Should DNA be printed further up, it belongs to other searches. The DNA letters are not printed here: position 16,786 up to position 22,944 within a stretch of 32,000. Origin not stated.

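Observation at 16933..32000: Giant (more than 15 kb, more than 5,000 aa) modular beta-helix surface gene with an unusual eight-module architecture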

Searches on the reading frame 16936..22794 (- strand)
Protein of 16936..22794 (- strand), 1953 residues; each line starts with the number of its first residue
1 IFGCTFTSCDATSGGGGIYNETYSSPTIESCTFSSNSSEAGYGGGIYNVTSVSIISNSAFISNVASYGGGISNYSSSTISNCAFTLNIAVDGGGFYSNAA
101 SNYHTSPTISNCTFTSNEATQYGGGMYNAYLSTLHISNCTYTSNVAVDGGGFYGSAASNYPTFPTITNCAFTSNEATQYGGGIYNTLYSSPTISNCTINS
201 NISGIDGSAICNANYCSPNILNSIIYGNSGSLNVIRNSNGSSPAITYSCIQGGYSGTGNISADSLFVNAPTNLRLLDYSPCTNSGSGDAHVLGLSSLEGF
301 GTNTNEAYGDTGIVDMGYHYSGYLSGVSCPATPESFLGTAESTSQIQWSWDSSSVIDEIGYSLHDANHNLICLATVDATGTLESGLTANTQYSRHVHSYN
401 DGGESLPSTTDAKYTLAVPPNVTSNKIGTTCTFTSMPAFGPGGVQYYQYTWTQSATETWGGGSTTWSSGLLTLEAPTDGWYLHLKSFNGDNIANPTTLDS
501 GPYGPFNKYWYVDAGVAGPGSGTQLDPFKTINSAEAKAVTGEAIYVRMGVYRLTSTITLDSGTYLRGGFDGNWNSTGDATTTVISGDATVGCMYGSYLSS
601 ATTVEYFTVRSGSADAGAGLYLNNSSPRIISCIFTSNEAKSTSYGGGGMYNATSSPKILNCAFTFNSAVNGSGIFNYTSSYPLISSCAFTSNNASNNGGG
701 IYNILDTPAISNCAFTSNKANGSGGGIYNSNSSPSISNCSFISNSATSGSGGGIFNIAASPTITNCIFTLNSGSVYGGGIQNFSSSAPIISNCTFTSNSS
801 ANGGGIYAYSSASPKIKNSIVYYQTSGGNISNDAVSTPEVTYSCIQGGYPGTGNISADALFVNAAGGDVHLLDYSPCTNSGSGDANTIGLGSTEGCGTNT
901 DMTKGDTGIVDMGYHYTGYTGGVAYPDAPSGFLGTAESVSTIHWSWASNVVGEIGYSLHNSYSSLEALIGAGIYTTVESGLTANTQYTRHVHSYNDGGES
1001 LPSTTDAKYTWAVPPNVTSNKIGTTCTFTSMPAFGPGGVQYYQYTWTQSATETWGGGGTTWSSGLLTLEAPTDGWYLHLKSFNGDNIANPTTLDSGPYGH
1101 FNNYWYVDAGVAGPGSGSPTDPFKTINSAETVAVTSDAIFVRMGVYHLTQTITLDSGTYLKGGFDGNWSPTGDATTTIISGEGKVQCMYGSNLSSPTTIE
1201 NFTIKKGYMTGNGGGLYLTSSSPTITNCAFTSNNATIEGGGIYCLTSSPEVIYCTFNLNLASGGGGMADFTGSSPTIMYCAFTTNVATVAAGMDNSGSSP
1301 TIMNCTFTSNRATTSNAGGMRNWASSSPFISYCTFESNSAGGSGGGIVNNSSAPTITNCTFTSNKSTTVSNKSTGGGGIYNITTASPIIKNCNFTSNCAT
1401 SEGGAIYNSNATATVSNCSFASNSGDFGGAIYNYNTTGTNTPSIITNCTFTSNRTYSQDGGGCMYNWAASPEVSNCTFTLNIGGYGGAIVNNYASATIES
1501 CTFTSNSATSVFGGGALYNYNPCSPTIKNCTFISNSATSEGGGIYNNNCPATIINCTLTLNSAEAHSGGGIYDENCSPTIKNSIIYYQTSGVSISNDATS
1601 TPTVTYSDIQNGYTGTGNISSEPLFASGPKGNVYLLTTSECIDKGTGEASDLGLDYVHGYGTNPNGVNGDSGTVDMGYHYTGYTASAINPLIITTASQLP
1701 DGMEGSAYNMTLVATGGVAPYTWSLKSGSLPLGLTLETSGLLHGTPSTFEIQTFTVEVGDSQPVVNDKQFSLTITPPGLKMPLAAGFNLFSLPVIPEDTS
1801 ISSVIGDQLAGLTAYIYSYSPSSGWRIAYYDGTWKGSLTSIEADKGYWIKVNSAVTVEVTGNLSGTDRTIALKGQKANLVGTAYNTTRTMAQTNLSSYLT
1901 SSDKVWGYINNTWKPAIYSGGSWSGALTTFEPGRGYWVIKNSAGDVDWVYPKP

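Call 14: find_homologous_proteins(query=window:16936-22794:-, max_evalue=1e-10)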
Query window:16936-22794:- (1953 aa): 2037 proteins with E <= 1e-10 among 8000 candidates; the best 120 are listed.
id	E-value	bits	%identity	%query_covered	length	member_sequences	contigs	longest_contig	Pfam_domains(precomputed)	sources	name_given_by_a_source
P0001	0.0e+0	4093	100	94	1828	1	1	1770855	PF13229.13,PF02415.24,PF00041.28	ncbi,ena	-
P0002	0.0e+0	2486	62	73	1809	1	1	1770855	PF13229.13,PF22842.4,PF00041.28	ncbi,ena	-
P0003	0.0e+0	1907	50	43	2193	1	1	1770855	PF13229.13,PF07602.18,PF22842.4,PF05048.20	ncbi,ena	-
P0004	0.0e+0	1088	54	31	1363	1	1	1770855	PF13229.13,PF02415.24,PF00041.28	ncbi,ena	-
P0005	0.0e+0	1087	41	60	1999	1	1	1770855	PF13229.13,PF17957.8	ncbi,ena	-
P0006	6.6e-249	848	38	21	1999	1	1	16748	PF13229.13,PF02415.24,PF17161.11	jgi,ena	-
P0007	1.8e-228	780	34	20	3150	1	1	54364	PF13229.13,PF02415.24,PF22842.4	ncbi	-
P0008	1.4e-222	760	37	29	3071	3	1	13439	PF13229.13,PF02415.24,PF05048.20,PF16656.12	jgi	-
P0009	2.2e-216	740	32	27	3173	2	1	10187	PF13229.13,PF07602.18,PF11617.14,PF02415.24,PF05048.20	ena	-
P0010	3.5e-214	732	34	29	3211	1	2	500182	PF13229.13,PF00404.25,PF02415.24,PF18356.8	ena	-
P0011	5.5e-214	732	35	19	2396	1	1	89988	PF13229.13,PF02415.24,PF22842.4,PF05048.20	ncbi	ncbi:MAG: right-handed parallel beta-helix repeat-containing protein [bacterium]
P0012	1.0e-206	708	34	18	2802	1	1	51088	PF13229.13,PF05048.20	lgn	-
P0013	1.8e-204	700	38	17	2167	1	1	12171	PF13229.13,PF02415.24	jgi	jgi:hypothetical protein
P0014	1.7e-198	680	32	24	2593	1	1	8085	PF13229.13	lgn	-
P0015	2.1e-195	670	31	21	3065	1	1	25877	PF13229.13,PF13385.14,PF18998.7,PF17161.11,PF05048.20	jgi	-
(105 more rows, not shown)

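Call 15: find_encoding_contigs(protein=P0004, flank=10000, max_places=3)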
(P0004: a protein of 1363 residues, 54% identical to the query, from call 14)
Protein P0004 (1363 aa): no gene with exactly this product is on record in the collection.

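Call 19: find_encoding_contigs(protein=P0003, flank=10000, max_places=3)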
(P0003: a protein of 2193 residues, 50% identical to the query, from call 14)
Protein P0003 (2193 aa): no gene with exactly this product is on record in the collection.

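Call 20: find_encoding_contigs(protein=P0001, flank=10000, max_places=3)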
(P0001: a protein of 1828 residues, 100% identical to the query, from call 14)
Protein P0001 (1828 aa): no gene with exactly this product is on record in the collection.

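Call 21: list_cluster_members(proteins=[P0001, P0002, P0003, P0004, P0005])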
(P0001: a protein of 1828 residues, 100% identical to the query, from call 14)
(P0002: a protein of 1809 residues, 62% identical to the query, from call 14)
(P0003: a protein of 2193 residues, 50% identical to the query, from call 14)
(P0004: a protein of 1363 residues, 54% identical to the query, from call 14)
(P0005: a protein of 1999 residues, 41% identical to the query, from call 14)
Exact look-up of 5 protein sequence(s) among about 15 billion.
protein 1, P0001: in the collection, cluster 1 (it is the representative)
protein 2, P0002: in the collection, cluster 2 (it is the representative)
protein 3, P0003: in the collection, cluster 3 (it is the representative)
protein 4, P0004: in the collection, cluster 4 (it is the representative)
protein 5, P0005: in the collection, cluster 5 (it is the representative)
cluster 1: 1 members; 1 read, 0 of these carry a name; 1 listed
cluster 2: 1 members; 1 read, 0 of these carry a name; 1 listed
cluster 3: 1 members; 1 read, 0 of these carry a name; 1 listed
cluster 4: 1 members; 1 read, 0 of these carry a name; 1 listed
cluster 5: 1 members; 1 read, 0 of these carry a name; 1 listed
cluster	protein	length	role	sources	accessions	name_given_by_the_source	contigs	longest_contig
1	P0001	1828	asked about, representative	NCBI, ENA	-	-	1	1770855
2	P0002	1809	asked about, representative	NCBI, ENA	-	-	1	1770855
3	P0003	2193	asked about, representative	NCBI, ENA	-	-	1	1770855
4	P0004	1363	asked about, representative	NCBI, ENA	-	-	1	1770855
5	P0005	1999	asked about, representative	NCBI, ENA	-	-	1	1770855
